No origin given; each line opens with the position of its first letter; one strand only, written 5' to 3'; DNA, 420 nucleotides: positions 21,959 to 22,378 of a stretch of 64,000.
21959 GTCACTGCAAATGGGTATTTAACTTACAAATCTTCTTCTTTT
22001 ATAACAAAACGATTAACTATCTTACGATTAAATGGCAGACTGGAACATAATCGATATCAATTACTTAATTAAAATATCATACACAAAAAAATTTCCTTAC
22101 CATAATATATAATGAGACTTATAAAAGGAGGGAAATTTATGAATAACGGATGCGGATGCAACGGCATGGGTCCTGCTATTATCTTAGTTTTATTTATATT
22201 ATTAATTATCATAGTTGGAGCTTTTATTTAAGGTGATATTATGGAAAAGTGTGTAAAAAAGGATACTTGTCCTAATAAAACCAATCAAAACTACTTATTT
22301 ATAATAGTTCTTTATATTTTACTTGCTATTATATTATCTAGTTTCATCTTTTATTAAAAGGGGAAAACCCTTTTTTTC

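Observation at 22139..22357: Two tandem tiny membrane peptides (YjcZ-like) upstream of ftsK, missed by the ORF track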

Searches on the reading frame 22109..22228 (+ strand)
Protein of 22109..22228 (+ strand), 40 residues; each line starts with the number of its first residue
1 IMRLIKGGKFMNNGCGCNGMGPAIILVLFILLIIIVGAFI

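Call 3: search_protein_families(library=ncbifam, proteins=[window:22112-22228:+], max_evalue=10)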
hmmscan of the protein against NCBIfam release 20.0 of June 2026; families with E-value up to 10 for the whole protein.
seq(39 aa): 2 families
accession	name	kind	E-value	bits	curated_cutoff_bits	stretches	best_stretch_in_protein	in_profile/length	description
TIGR01732.1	tiny_TM_bacill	subfamily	9e-05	22.1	21.35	1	14-38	1-25/26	YjcZ family sporulation protein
TIGR04149.1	GG_sam_targ_CFB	domain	0.018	15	25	1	1-20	22-39/43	TIGR04149 family rSAM-modified RiPP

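Call 4: search_protein_families(library=pfam, proteins=[window:22112-22228:+], max_evalue=10)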
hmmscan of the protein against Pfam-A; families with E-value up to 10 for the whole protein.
seq(39 aa): 1 family
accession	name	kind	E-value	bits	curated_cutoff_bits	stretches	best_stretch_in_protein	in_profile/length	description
PF09680.15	YjcZ_2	-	0.05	13.6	21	1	22-34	7-19/24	Family of unknown function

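Call 31: find_homologous_proteins(query=window:22109-22228:+, max_evalue=1)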
Query window:22109-22228:+ (40 aa): 72 proteins with E <= 1 among 80 candidates.
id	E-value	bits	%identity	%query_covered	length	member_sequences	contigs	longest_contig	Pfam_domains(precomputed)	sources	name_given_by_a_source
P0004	1.7e-15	73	97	98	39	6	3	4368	-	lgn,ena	-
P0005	1.1e-8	52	75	100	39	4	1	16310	-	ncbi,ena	-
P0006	3.6e-8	50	93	70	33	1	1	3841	-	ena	-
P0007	4.3e-8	50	97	75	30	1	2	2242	-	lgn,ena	-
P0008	4.3e-8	50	97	75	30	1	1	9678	-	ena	-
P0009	4.3e-7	47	80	100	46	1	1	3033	-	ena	-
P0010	5.3e-7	47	79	98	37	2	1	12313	-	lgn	-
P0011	9.6e-7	46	87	75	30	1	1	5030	-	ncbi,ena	-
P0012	1.0e-6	46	87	75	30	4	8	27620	-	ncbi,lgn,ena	-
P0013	1.0e-6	46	70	100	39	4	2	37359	-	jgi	-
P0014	2.5e-6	44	73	100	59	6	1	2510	-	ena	-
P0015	6.2e-6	43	84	75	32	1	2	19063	-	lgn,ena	-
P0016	8.7e-6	43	89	70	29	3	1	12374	-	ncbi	-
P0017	9.9e-6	43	90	75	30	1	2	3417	-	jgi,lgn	-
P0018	1.4e-5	42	86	73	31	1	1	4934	-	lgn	-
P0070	2.7e-1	29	90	53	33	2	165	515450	-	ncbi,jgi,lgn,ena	-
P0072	3.5e-1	29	73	68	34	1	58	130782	-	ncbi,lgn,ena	-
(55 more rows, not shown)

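Call 36: find_encoding_contigs(protein=P0070, flank=6000, max_places=3)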
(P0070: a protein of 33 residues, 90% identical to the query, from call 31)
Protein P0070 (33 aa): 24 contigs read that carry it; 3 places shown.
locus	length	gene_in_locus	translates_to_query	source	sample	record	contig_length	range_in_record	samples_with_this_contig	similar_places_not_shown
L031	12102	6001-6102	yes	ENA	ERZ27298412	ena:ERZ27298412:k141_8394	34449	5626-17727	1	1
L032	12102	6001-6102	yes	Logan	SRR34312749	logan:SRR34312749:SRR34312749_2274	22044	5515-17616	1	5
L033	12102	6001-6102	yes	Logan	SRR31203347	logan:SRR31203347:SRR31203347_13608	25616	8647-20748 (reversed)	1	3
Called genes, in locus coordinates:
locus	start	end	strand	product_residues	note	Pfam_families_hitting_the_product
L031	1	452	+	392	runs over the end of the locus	PF22025:ThiI_fer, PF02926:THUMP, PF02568:ThiI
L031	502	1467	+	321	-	-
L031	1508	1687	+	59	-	-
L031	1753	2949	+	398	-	PF00871:Acetate_kinase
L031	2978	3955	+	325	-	PF01368:DHH, PF02272:DHHA1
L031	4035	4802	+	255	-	PF21982:RecX_HTH1 (weak)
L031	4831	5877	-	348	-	PF13616:Rotamase_3, PF00639:Rotamase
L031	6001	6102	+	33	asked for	-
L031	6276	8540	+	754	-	PF13491:FtsK_4TM (faint), PF17854:FtsK_alpha, PF01580:FtsK_SpoIIIE, PF09397:FtsK_gamma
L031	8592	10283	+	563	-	-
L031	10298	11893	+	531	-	PF13365:Trypsin_2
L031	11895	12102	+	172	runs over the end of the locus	-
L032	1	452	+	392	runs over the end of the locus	PF22025:ThiI_fer, PF02926:THUMP, PF02568:ThiI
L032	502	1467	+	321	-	-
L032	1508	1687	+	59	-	-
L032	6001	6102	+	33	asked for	-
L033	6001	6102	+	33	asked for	-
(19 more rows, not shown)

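Call 37: find_encoding_contigs(protein=P0072, flank=6000, max_places=3)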
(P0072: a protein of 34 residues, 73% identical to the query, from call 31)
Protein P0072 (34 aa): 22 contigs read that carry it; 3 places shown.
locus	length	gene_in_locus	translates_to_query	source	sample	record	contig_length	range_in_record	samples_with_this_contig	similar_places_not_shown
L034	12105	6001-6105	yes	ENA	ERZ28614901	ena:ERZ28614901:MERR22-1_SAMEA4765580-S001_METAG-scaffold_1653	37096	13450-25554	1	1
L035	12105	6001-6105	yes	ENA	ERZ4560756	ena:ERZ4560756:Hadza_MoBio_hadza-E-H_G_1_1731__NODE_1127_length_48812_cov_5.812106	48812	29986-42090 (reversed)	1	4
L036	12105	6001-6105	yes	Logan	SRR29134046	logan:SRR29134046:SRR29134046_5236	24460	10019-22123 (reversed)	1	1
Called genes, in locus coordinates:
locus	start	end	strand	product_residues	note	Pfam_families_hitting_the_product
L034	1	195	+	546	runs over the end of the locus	-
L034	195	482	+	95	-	-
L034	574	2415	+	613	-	PF00404:Dockerin_1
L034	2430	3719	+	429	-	PF00963:Cohesin (weak), PF12733:Cadherin-like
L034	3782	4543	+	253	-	PF21982:RecX_HTH1 (faint), PF21981:RecX_HTH3 (faint)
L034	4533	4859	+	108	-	-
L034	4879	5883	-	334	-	PF13145:Rotamase_2 (weak), PF13616:Rotamase_3, PF00639:Rotamase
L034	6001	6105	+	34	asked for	-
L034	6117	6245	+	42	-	-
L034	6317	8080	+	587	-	PF01935:DUF87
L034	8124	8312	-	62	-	PF00830:Ribosomal_L28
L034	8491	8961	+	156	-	PF00302:CAT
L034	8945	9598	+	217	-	PF00756:Esterase (faint), PF20434:BD-FAE (faint), PF12146:Hydrolase_4 (faint), PF00561:Abhydrolase_1 (faint), PF02230:Abhydrolase_2, PF00326:Peptidase_S9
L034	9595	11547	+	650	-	PF00294:PfkB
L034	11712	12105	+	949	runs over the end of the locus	PF02811:PHP, PF07733:DNA_pol3_alpha, PF17657:DNA_pol3_finger, PF14579:HHH_6, PF01336:tRNA_anti-codon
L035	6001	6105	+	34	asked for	-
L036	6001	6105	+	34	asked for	-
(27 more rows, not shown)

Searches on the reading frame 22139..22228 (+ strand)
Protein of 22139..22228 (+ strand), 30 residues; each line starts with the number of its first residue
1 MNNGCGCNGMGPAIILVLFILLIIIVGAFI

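Call 3: search_protein_families(library=ncbifam, proteins=[window:22139-22228:+], max_evalue=10)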
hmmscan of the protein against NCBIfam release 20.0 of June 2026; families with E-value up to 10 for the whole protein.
seq(30 aa): 1 family
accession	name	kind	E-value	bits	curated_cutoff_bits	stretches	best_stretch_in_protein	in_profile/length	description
TIGR01732.1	tiny_TM_bacill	subfamily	4.7e-05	23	21.35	1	5-29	1-25/26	YjcZ family sporulation protein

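Call 4: search_protein_families(library=pfam, proteins=[window:22139-22228:+], max_evalue=10)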
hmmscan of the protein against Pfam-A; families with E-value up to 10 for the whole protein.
seq(30 aa): 1 family
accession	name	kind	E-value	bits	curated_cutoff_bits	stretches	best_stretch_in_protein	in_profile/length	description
PF09680.15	YjcZ_2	-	0.024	14.7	21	1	13-25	7-19/24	Family of unknown function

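Call 13: find_encoding_contigs(protein=window:22139-22228:+, flank=10000, max_places=10)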
Protein window:22139-22228:+ (30 aa): 24 contigs read that carry it; 10 places shown.
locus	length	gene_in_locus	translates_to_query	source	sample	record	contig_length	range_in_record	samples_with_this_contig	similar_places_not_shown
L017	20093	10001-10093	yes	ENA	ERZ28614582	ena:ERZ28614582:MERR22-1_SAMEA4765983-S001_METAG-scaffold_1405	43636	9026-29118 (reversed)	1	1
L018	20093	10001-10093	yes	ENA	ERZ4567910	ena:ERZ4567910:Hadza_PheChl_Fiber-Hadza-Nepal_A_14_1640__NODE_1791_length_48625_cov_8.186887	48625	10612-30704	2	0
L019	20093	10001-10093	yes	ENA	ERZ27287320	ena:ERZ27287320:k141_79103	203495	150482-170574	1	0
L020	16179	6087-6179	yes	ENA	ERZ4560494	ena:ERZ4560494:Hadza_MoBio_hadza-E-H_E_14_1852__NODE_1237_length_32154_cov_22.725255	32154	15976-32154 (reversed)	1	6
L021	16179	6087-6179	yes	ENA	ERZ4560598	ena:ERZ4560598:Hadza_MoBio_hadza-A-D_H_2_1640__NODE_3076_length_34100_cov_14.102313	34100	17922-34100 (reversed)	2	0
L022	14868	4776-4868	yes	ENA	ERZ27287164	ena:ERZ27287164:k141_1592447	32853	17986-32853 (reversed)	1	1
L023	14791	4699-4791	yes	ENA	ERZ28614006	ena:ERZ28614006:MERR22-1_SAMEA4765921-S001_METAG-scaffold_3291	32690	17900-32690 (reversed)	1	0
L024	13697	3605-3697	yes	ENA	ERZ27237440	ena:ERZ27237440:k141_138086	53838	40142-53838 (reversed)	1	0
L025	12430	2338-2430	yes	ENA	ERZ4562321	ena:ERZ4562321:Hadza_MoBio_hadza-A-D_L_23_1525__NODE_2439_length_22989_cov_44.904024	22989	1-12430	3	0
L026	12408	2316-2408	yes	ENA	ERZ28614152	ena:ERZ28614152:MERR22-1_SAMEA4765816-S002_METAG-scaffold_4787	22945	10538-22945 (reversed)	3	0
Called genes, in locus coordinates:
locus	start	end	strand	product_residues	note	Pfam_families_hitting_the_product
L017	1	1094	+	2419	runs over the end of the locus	PF01551:Peptidase_M23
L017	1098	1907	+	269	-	PF17424:DUF5411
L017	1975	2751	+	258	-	-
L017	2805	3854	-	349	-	PF13145:Rotamase_2 (weak), PF13616:Rotamase_3, PF00639:Rotamase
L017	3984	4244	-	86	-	-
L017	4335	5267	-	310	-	-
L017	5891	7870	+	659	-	-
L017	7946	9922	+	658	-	-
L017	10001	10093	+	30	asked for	-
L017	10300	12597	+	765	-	PF13491:FtsK_4TM (faint), PF17854:FtsK_alpha, PF01580:FtsK_SpoIIIE, PF09397:FtsK_gamma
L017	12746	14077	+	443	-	PF14270:DUF4358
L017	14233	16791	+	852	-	-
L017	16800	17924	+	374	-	-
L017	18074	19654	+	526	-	-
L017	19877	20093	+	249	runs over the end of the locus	-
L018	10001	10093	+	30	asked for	-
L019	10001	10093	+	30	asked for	-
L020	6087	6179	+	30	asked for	-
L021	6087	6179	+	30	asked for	-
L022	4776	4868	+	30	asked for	-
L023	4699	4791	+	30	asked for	-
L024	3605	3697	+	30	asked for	-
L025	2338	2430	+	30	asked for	-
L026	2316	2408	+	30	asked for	-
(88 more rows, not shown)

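Call 49: find_related_loci(query=A1, collection=metagenome_contigs, flank=3000)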
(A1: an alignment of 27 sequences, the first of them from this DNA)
Query A1 (30 aa) in metagenome_contigs; peptide patterns used: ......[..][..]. (x = any residue, [..] = any of these).
600 stretches matched a pattern (row limit reached: there are more); 20 encode a relative of the query (tblastn E <= 1e-3); 20 distinct loci.
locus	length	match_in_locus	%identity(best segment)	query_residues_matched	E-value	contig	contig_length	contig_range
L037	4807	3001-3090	100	1-30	2e-14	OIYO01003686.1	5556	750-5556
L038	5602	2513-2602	100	1-30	2e-14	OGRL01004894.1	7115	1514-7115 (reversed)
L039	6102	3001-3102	65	1-30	4e-8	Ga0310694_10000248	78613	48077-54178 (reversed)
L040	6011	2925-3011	72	3-30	1e-7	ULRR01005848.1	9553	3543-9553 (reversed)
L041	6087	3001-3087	72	3-30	1e-7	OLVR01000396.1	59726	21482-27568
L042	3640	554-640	72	3-30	1e-7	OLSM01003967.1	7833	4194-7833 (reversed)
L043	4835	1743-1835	71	1-30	3e-7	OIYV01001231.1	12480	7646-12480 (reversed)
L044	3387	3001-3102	65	1-30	8e-7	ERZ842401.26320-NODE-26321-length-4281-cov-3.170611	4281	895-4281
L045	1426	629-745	56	1-30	2e-6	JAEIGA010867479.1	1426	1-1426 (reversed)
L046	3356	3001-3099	64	2-30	6e-6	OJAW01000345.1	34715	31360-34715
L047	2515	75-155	70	5-30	5e-6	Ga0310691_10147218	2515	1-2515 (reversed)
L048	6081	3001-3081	60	1-30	6e-6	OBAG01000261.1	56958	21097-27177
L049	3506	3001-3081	60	1-30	8e-6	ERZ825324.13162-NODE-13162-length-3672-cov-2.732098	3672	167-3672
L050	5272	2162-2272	57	1-30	8e-6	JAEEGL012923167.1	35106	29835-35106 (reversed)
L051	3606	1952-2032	60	1-30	8e-6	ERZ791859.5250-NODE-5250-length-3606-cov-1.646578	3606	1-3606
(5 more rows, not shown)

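Call 63: search_protein_families(library=ncbifam, alignment_id=A4, max_evalue=1)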
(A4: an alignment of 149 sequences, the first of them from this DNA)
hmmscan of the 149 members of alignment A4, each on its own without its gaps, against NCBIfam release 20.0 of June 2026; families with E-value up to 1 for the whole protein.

A. member 1, seq(30 aa): 1 family
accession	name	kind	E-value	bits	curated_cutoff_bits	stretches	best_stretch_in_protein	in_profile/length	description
TIGR01732.1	tiny_TM_bacill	subfamily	4.7e-05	23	21.35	1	5-29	1-25/26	YjcZ family sporulation protein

B. families by the number of members that match (of 149 scanned): 10 families
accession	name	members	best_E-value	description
TIGR01732.1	tiny_TM_bacill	1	4.7e-05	YjcZ family sporulation protein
TIGR04162.1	exo_VPEID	1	0.037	exosortase E/protease, VPEID-CTERM system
TIGR03141.1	cytochro_ccmD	1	0.045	heme exporter protein CcmD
NF004435.0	PRK05771.3-4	1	0.056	V-type ATP synthase subunit I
NF046005.2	near_gluc_PtsG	1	0.096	MPN207a family PTS transporter accessory protein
NF007548.0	PRK10163.1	1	0.096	HTH-type transcriptional repressor AllR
NF033631.1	SLATT_5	1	0.12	SLATT domain-containing protein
NF045901.1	HisKinLetSLeg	1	0.42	two-component system sensor histidine kinase LetS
NF041581.1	SosA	1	0.5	DNA damage-induced cell division inhibitor SosA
TIGR04561.1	membra_charge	1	0.55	TIGR04561 family membrane protein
